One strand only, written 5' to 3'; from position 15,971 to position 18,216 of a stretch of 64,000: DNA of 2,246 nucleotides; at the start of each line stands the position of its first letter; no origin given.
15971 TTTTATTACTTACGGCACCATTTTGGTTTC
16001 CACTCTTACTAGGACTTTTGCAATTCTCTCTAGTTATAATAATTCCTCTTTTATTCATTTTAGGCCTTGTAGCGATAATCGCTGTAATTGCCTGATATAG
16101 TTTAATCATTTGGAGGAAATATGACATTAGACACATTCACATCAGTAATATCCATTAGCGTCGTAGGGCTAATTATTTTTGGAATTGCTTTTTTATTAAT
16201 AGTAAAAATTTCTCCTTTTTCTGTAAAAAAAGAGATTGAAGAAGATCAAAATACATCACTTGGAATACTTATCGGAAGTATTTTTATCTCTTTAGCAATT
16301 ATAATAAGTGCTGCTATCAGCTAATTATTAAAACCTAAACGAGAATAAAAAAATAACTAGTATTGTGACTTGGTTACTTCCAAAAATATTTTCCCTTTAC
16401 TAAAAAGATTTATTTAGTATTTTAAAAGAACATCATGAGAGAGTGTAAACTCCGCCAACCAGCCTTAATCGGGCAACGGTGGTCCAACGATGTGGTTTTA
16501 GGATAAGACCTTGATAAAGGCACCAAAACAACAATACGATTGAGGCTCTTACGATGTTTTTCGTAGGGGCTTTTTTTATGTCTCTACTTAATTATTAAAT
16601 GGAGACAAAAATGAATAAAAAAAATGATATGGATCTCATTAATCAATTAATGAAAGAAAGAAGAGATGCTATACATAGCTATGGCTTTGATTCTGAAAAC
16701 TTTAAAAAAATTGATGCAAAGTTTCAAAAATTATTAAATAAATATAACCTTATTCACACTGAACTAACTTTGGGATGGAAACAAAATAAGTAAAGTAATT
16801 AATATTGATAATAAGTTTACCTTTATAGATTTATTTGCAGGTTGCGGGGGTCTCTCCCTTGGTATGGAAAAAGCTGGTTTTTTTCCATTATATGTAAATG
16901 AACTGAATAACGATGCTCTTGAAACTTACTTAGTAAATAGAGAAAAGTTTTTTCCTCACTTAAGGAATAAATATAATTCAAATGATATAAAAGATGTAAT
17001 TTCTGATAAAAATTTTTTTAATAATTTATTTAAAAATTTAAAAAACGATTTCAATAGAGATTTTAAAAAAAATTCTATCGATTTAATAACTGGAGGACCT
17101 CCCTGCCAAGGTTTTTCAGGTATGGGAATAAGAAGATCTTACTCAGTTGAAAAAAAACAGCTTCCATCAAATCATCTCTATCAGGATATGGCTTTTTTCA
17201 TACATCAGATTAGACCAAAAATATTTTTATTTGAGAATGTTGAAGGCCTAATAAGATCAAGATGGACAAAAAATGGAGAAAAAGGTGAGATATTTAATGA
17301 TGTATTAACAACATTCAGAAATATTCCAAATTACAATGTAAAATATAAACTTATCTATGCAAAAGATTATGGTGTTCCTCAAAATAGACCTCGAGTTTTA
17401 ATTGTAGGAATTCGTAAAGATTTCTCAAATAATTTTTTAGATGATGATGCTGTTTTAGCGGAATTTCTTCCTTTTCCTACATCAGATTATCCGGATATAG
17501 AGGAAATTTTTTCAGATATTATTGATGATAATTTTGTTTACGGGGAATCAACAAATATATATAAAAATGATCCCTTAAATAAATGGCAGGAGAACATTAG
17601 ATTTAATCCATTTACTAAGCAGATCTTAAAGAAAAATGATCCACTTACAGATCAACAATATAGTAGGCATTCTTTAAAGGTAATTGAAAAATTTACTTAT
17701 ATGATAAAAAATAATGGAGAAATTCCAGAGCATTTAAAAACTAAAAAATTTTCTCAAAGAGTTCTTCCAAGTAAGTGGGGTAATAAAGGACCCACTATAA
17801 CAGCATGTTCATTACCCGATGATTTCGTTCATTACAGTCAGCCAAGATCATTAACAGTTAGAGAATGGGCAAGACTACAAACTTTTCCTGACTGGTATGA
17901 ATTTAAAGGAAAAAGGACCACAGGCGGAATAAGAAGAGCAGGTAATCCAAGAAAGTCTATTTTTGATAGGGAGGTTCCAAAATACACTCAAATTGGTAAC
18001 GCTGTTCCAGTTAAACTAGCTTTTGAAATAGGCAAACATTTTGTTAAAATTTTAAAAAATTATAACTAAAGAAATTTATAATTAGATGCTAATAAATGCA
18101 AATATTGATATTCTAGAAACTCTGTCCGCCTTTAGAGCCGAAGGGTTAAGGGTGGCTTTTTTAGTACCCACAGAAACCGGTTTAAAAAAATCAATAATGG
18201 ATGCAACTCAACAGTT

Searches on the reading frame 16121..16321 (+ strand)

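Call 38: search_protein_families(library=pfam, proteins=[window:16121-16321:+], max_evalue=0.01)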
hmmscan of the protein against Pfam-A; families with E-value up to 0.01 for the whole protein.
window:16121-16321:+ (67 aa): 1 family
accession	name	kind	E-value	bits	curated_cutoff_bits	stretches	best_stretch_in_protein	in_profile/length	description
PF03994.20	DUF350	-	7.8e-11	42.6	26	1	3-67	3-66/133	Domain of Unknown Function (DUF350)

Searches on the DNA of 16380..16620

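Call 84: search_rna_families(source=window, start=16380, end=16620, threshold=gathering, show_alignments=1)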
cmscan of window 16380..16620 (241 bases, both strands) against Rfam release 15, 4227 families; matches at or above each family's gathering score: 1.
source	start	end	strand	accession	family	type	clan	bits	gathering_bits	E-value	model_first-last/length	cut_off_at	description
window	16425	16545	+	RF01725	SAM-I-IV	Cis-reg; riboswitch;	CL00012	51.2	41.1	7.2e-08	1-99/99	no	SAM-I/IV (S-adenosyl methionine) riboswitch aptamer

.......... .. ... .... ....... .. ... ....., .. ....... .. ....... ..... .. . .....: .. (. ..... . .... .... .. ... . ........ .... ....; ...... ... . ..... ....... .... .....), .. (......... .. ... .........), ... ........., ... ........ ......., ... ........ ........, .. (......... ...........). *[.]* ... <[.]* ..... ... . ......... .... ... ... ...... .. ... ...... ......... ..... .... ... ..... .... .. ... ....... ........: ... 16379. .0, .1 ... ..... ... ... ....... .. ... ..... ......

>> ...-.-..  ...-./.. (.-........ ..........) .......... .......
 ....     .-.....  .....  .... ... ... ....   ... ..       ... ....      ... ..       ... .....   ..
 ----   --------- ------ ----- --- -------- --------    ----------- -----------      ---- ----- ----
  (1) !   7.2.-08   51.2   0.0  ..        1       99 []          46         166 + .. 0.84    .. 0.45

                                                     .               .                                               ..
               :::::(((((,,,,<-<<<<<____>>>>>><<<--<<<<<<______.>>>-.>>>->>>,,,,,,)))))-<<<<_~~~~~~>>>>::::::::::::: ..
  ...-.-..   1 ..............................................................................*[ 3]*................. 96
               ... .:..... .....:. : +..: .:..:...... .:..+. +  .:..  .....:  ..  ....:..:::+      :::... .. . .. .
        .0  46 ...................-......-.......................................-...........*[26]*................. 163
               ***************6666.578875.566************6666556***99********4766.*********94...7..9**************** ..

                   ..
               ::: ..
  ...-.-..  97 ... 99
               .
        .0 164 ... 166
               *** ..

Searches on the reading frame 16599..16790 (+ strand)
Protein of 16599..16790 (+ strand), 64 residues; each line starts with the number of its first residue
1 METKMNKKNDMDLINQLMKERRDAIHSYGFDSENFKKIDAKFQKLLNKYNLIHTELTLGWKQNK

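Call 36: search_protein_families(library=ncbifam, proteins=[window:16599-16790:+], max_evalue=0.01)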
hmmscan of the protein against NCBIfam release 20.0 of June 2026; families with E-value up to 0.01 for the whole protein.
window:16599-16790:+ (64 aa): 1 family
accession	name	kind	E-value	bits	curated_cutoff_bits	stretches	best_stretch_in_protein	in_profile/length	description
NF041034.1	Rad50_Sulf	equivalog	0.003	15.5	1000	1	3-56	612-665/872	DNA double-strand break repair ATPase Rad50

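Call 38: search_protein_families(library=pfam, proteins=[window:16599-16790:+], max_evalue=0.01)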
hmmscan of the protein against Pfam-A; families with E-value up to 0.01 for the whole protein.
window:16599-16790:+ (64 aa): 0 families

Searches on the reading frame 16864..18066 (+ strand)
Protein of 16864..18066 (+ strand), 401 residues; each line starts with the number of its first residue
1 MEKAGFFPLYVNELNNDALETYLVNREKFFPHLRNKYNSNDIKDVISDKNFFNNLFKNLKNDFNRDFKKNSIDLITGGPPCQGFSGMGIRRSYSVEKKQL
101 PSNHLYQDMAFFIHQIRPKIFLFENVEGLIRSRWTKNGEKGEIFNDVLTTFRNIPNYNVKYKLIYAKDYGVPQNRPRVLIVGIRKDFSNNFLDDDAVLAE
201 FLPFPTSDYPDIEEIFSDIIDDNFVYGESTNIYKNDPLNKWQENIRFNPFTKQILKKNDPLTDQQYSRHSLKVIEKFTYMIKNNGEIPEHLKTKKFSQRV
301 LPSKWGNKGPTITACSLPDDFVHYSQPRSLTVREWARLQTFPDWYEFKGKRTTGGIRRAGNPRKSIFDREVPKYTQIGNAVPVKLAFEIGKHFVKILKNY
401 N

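Call 36: search_protein_families(library=ncbifam, proteins=[window:16864-18066:+], max_evalue=0.01)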
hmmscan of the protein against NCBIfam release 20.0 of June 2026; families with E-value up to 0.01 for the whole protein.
window:16864-18066:+ (401 aa): 2 families
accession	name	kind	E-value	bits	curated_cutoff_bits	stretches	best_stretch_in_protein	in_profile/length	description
TIGR00675.1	dcm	superfamily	9e-43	147.2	100.65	1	2-391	16-327/329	DNA (cytosine-5-)-methyltransferase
NF007772.0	PRK10458.1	subfamily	8.1e-10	37.8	710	1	8-228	112-328/472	DNA cytosine methylase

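Call 38: search_protein_families(library=pfam, proteins=[window:16864-18066:+], max_evalue=0.01)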
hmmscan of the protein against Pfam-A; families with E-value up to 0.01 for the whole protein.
window:16864-18066:+ (401 aa): 1 family
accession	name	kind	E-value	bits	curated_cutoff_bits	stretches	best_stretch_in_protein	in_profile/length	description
PF00145.23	DNA_methylase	-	5.2e-53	181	22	1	2-393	18-322/324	C-5 cytosine-specific DNA methylase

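Call 68: find_encoding_contigs(protein=window:16864-18066:+, flank=6000, max_places=6)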
Protein window:16864-18066:+ (401 aa): no gene with exactly this product is on record in the collection.
